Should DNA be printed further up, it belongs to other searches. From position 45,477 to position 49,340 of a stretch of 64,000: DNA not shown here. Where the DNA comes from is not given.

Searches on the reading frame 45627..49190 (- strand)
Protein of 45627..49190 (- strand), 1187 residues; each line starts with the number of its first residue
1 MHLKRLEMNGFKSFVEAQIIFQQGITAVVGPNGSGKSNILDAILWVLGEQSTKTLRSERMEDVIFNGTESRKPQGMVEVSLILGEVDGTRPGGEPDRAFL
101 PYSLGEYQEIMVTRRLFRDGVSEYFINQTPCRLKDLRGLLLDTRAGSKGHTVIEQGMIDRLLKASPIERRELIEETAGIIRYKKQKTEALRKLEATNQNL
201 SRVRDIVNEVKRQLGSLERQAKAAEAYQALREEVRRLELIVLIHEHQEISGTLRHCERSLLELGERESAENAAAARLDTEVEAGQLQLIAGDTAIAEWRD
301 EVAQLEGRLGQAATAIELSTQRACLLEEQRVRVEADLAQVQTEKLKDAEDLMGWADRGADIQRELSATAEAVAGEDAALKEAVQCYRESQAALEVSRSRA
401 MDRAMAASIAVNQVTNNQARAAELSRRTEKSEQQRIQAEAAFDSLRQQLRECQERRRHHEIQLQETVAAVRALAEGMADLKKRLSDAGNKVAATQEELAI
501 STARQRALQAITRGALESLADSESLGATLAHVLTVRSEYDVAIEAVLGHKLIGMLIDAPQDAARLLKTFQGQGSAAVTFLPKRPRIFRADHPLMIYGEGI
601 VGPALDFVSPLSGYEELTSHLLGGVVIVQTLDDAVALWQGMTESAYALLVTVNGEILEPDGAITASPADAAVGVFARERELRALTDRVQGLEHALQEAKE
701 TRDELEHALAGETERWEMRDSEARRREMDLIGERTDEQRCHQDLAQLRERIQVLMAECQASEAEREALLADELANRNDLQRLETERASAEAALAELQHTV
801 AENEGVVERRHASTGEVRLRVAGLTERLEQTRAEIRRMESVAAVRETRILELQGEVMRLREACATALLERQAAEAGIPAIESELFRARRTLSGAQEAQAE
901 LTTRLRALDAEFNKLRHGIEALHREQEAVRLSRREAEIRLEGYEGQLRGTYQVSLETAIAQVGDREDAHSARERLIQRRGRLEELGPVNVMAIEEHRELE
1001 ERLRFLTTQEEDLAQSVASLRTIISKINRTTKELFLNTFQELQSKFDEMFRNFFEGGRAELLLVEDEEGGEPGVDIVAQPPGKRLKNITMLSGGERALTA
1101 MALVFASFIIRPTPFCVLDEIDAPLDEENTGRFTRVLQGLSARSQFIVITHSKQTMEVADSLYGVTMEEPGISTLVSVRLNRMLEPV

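Call 54: search_protein_families(library=pfam, proteins=[window:45627-49190:-], max_evalue=0.00001)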
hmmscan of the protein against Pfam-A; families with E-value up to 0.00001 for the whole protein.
window:45627-49190:- (1187 aa): 6 families
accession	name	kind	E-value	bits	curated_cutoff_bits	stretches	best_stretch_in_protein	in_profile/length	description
PF02463.25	SMC_N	-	2.9e-63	213.7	40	1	2-1173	1-219/220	RecF/RecN/SMC N terminal domain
PF06470.18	SMC_hinge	-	9.4e-15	55.5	22.5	1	528-637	7-115/116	SMC proteins Flexible Hinge Domain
PF13476.12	AAA_23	-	5.9e-13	50.4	27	1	5-228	1-184/201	AAA domain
PF13304.12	AAA_21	-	7.1e-11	43.1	27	1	25-82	1-63/304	AAA domain, putative AbiEii toxin, Type IV TA system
PF13175.12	AAA_15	-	1e-10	42.2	32.1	1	1-53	1-53/374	AAA ATPase domain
PF13555.12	AAA_29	-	4.3e-07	30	27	1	3-48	1-47/61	P-loop containing region of AAA domain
